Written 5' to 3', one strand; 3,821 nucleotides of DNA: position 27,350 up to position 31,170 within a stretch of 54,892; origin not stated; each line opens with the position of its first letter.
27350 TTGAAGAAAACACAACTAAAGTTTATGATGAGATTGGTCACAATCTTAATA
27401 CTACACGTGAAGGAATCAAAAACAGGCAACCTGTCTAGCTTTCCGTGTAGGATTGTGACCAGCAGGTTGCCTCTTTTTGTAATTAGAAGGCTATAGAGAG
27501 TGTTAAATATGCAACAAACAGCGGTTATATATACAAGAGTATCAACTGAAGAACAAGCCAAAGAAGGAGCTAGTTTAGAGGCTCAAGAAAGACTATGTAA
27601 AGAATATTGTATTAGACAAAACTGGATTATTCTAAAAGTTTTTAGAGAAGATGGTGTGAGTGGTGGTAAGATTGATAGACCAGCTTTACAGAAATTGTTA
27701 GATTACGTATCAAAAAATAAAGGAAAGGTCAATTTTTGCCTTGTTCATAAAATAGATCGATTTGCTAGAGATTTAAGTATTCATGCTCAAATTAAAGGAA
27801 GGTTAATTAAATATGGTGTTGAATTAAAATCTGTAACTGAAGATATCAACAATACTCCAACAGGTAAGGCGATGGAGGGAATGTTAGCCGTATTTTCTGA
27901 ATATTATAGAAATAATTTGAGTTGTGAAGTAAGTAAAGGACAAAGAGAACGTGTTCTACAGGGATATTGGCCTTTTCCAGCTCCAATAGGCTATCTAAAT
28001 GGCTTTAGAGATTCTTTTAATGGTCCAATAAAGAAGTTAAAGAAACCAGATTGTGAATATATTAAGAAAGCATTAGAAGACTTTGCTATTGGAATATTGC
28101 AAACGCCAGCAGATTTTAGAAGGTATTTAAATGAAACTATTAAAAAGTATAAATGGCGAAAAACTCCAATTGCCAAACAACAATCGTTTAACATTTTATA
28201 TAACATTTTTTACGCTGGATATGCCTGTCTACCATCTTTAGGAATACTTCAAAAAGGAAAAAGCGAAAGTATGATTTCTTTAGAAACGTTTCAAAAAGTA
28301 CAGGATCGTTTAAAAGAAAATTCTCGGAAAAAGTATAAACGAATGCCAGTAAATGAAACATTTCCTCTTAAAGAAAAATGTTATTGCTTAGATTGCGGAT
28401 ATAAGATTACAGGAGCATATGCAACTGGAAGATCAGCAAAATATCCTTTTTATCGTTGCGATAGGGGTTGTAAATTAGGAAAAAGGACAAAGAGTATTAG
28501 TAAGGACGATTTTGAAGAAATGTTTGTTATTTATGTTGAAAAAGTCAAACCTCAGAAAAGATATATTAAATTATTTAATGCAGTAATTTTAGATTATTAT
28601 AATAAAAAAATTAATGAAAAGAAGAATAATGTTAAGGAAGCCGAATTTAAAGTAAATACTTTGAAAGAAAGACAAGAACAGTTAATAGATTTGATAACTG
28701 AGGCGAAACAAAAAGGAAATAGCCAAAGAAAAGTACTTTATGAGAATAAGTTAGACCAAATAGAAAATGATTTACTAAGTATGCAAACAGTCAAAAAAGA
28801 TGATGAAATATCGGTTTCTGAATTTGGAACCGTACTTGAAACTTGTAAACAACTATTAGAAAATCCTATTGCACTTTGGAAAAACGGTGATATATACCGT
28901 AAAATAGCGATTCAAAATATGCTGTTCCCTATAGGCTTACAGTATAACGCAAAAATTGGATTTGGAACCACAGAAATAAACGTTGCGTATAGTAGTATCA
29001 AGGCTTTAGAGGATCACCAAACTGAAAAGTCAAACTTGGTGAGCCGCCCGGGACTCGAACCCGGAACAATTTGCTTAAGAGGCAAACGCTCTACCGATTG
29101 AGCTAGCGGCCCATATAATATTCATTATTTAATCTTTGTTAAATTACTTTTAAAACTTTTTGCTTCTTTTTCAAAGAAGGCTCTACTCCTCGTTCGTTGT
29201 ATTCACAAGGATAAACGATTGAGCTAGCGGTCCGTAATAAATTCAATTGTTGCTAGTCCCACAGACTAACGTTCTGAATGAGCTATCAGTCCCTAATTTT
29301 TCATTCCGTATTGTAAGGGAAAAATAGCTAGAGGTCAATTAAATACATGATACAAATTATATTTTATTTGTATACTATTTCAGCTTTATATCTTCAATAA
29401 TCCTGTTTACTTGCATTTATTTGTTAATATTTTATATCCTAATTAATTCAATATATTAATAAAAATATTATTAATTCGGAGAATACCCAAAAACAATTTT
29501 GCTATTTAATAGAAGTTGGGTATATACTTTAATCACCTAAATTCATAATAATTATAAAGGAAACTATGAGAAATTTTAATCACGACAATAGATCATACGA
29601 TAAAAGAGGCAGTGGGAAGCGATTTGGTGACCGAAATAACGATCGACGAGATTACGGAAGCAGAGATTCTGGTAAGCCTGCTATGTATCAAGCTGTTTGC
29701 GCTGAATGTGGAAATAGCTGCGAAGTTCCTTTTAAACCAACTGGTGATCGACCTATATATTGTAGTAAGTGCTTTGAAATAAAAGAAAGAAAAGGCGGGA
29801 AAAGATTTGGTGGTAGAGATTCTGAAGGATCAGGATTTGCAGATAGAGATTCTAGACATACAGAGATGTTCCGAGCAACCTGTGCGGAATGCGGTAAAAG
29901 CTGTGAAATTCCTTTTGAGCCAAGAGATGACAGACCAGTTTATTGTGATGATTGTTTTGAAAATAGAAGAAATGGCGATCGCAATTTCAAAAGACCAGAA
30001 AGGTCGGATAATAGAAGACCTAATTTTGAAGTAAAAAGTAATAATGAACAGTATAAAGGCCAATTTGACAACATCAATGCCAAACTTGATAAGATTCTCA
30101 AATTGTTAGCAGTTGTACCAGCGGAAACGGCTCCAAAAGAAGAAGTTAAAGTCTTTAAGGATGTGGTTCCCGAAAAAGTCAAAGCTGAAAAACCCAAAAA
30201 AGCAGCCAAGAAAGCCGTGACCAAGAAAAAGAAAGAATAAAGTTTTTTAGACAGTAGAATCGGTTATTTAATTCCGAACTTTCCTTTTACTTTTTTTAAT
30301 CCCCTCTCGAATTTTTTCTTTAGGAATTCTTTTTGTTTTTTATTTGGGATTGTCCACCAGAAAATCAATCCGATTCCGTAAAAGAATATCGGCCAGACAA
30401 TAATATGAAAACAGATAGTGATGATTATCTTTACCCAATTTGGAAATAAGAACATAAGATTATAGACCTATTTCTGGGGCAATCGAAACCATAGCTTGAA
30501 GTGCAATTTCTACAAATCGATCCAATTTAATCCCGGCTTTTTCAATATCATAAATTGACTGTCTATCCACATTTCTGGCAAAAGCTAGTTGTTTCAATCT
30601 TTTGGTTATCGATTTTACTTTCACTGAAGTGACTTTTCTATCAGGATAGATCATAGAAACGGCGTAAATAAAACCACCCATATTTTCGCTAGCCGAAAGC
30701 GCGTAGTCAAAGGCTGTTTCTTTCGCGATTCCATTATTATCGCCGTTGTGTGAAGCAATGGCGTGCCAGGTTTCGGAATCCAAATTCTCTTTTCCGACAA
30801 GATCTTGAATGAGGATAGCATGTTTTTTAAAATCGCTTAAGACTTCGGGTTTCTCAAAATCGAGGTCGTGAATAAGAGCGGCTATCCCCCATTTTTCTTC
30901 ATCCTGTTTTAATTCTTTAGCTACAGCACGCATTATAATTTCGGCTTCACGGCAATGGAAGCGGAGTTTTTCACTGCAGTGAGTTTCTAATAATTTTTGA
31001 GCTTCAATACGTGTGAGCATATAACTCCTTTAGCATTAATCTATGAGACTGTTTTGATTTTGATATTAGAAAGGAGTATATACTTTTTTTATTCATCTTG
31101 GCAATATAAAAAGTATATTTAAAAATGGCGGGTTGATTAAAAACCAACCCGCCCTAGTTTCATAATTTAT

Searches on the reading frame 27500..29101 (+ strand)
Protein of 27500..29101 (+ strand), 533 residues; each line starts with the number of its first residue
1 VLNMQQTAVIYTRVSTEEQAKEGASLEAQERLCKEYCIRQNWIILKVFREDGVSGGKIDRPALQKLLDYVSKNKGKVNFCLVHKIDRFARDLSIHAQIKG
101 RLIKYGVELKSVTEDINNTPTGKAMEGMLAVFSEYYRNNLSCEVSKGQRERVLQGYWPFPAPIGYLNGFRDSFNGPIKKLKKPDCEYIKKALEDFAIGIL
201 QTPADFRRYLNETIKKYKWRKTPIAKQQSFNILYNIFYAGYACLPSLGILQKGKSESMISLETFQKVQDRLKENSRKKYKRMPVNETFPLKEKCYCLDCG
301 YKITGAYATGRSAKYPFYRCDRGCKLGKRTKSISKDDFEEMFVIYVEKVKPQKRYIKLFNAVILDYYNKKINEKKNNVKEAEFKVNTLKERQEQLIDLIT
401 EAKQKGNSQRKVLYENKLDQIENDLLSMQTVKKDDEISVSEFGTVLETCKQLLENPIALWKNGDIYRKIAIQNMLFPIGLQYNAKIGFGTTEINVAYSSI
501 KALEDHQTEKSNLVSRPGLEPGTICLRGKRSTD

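Call 3: search_protein_families(library=pfam, proteins=[window:27500-29101:+], max_evalue=0.01)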
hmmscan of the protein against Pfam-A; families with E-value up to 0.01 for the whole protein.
window:27500-29101:+ (533 aa): 2 families
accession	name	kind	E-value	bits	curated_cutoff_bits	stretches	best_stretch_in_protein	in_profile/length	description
PF00239.26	Resolvase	-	4.6e-33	114.8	23.3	1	8-156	1-144/145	Resolvase, N terminal domain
PF13408.12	Zn_ribbon_recom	-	0.00031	21.5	25.3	1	289-343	1-54/58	Recombinase zinc beta ribbon domain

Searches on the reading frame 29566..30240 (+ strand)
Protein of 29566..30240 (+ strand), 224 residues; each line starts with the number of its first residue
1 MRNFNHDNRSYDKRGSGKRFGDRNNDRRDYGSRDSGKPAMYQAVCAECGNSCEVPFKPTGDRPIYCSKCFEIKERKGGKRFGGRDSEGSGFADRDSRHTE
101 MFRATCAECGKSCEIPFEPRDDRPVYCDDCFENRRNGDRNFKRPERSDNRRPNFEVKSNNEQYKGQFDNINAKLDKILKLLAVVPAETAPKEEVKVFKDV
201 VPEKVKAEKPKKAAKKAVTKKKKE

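Call 9: search_protein_families(library=phrogs, proteins=[window:29566-30240:+], max_evalue=0.01)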
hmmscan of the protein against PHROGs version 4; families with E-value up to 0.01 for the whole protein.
window:29566-30240:+ (224 aa): 0 families

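Call 90: search_protein_families(library=pfam, proteins=[window:29566-30240:+], max_evalue=0.001)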
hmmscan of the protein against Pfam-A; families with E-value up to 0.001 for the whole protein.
window:29566-30240:+ (224 aa): 1 family
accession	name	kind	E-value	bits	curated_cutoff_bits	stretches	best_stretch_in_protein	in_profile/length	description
PF23477.1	zf_Tbcl_2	-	5.4e-35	119.2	27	2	100-135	2-37/37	Probable treble clef zinc finger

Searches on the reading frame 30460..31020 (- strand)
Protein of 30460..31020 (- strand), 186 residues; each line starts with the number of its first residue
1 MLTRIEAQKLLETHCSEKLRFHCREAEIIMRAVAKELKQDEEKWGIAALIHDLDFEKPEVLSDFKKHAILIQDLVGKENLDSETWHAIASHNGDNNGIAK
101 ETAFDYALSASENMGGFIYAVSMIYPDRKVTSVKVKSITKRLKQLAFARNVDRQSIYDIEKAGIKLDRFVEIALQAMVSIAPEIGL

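Call 90: search_protein_families(library=pfam, proteins=[window:30460-31020:-], max_evalue=0.001)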
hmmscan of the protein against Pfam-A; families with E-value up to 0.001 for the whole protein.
window:30460-31020:- (186 aa): 1 family
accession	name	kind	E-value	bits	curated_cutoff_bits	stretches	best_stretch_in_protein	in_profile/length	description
PF01966.28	HD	-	3.9e-07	30.8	22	1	22-98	4-92/116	HD domain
